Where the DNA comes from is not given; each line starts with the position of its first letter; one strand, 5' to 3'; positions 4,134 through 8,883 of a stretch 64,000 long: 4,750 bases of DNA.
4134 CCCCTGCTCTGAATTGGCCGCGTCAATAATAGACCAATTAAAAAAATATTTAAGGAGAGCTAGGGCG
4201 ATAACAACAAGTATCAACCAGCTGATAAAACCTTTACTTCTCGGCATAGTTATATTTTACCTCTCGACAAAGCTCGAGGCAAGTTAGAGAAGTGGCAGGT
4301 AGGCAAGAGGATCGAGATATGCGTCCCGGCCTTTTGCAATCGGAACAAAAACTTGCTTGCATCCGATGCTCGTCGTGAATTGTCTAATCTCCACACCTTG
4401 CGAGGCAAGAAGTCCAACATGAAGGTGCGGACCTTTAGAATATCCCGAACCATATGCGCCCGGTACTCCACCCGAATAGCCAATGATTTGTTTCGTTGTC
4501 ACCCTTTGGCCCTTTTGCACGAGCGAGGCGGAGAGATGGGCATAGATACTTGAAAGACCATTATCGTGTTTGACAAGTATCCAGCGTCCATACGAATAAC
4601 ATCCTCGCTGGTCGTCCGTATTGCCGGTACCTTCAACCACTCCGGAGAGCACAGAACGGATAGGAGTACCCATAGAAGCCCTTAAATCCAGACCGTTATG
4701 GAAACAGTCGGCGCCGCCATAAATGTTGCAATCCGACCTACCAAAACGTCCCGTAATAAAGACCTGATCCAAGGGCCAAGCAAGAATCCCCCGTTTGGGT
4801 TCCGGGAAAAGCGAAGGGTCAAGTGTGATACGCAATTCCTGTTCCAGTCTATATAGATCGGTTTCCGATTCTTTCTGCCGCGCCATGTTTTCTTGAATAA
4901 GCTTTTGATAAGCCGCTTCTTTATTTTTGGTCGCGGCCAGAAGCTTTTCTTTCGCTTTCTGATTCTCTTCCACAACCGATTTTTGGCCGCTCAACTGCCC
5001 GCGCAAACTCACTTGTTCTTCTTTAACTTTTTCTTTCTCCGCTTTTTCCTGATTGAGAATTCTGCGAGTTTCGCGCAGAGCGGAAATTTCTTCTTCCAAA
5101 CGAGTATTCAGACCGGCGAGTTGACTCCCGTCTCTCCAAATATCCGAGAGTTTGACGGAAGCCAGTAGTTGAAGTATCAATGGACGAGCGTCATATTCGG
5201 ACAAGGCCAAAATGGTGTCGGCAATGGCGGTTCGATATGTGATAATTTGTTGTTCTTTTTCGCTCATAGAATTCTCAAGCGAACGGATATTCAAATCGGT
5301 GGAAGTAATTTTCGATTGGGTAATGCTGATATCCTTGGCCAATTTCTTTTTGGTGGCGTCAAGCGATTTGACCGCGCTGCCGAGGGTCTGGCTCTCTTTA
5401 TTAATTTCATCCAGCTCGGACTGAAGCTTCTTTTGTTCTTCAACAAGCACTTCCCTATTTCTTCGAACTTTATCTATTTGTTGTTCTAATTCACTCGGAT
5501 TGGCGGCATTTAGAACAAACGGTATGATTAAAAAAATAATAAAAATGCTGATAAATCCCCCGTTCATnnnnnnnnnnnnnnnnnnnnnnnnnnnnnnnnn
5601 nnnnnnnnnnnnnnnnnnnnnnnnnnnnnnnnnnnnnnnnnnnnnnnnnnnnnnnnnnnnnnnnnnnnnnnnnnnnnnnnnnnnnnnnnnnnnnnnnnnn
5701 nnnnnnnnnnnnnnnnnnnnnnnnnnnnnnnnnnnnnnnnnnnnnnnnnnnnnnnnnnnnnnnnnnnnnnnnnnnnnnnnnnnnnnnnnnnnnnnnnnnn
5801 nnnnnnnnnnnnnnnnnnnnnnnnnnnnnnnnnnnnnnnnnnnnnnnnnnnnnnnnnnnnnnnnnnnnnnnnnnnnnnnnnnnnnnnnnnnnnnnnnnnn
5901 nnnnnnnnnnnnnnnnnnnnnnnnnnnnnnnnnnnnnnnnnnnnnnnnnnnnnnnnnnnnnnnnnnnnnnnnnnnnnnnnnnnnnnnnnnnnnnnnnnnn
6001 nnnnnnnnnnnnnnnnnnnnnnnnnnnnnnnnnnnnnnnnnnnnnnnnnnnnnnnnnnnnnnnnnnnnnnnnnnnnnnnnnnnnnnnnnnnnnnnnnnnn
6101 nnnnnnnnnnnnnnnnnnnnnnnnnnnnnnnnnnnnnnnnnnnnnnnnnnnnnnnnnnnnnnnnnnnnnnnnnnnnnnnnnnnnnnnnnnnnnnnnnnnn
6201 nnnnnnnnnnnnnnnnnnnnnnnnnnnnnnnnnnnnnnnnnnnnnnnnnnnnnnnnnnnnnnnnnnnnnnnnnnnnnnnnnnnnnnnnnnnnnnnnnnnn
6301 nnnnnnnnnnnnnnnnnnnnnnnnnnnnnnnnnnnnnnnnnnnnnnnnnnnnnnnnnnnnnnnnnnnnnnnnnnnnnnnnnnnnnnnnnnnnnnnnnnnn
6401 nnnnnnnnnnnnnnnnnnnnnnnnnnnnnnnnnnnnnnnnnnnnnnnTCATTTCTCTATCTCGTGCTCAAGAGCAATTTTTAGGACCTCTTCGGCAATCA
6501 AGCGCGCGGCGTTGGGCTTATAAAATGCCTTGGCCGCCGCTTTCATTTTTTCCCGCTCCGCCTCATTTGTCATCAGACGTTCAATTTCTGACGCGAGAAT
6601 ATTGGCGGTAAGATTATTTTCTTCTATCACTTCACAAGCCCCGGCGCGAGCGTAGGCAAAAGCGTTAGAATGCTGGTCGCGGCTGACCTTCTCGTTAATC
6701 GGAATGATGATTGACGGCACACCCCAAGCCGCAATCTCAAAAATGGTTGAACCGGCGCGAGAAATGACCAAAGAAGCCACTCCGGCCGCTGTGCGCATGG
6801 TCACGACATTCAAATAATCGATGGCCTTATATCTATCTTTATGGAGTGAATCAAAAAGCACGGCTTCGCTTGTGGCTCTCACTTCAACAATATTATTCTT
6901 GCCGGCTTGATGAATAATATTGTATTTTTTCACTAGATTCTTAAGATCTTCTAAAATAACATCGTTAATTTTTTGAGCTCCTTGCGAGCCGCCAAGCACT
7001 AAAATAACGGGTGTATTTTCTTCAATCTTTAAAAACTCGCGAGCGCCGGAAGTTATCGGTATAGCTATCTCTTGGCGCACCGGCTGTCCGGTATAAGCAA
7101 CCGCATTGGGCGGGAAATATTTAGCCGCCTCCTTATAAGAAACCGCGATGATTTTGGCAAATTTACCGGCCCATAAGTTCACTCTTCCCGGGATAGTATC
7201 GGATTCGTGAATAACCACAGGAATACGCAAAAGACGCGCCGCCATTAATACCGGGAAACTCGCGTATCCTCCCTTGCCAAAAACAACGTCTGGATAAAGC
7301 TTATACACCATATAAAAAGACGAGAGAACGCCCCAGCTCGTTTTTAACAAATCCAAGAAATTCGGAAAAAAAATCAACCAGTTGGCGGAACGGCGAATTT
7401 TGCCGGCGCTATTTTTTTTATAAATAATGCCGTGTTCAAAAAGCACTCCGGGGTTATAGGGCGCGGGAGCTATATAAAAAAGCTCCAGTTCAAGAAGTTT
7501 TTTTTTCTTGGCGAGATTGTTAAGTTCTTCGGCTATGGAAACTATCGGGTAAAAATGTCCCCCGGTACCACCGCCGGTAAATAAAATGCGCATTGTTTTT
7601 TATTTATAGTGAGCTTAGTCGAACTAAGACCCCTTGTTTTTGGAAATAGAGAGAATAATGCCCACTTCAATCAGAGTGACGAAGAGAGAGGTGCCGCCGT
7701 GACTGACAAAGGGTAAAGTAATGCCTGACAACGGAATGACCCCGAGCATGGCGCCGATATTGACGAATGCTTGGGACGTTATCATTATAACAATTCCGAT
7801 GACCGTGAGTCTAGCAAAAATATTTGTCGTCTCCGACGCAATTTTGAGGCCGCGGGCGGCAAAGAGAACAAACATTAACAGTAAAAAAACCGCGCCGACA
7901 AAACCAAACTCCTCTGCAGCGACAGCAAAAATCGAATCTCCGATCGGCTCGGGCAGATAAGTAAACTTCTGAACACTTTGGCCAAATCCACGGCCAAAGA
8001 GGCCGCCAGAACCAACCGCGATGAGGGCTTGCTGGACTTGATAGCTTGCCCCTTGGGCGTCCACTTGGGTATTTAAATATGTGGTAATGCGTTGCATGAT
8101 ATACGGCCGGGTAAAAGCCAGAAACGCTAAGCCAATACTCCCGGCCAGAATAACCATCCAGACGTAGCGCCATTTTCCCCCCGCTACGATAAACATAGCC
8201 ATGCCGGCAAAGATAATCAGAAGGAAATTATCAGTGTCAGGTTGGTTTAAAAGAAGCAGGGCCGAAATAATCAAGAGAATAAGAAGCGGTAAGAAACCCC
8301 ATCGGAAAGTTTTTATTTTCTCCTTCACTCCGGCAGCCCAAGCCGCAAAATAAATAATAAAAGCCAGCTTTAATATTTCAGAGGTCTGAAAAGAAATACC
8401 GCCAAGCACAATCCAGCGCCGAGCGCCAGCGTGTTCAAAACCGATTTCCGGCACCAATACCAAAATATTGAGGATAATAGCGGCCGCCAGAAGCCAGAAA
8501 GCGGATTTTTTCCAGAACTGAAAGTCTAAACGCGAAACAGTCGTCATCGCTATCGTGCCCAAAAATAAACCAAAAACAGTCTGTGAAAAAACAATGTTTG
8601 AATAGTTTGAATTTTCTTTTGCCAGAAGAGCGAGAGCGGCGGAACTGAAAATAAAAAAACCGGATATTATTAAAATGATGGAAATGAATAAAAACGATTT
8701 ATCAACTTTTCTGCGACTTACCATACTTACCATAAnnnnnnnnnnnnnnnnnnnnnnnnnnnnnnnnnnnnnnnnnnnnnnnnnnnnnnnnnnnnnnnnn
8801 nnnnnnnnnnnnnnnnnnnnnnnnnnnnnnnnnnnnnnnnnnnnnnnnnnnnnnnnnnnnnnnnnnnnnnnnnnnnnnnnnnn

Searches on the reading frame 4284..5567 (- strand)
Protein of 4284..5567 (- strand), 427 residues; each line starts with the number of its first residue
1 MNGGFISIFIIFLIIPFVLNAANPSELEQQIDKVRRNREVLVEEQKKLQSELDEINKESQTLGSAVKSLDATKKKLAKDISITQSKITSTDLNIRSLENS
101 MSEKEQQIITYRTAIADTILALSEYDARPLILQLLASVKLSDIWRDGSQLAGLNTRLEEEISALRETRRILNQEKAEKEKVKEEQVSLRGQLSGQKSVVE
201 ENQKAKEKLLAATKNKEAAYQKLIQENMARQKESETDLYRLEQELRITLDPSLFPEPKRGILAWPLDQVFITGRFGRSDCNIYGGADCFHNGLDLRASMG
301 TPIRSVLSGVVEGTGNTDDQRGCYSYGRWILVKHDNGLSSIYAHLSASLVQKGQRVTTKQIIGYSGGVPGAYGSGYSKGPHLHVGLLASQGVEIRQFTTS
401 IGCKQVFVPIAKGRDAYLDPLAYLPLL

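Call 19: search_protein_families(library=pfam, proteins=[window:4284-5567:-], max_evalue=0.0001)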
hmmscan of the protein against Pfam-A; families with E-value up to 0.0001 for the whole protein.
window:4284-5567:- (427 aa): 2 families
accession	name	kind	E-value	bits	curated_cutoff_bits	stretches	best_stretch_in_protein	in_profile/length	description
PF01551.29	Peptidase_M23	-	1.4e-21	76.9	28.7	1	289-387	2-88/96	Peptidase family M23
PF23203.1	KIF21A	-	9.2e-05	22.7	28.5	1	25-134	30-133/161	KIF21A-like domain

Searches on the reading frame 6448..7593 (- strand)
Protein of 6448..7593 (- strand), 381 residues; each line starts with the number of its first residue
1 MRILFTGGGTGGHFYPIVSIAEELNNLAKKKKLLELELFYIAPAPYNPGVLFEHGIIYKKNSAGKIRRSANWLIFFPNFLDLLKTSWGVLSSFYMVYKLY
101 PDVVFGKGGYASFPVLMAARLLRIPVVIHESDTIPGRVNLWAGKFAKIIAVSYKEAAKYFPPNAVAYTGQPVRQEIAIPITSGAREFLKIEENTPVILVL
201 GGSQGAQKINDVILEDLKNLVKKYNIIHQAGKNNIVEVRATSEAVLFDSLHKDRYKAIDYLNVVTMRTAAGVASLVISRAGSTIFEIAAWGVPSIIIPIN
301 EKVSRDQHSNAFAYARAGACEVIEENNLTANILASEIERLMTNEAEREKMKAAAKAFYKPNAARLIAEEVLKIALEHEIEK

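Call 19: search_protein_families(library=pfam, proteins=[window:6448-7593:-], max_evalue=0.0001)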
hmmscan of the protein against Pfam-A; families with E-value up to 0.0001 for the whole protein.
window:6448-7593:- (381 aa): 2 families
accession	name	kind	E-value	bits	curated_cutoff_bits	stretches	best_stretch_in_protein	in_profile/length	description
PF04101.22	Glyco_tran_28_C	-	1.7e-32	113.2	22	1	196-362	1-162/166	Glycosyltransferase family 28 C-terminal domain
PF03033.26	Glyco_transf_28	-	4.4e-25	88.8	26.2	1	3-150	1-138/139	Glycosyltransferase family 28 N-terminal domain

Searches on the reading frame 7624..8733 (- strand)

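Call 19: search_protein_families(library=pfam, proteins=[window:7624-8733:-], max_evalue=0.0001)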
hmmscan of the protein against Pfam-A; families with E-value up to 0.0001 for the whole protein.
window:7624-8733:- (369 aa): 1 family
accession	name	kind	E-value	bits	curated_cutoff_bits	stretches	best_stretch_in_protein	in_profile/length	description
PF01098.24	FTSW_RODA_SPOVE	-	1.3e-92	311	26.4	1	14-367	4-354/356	Cell cycle protein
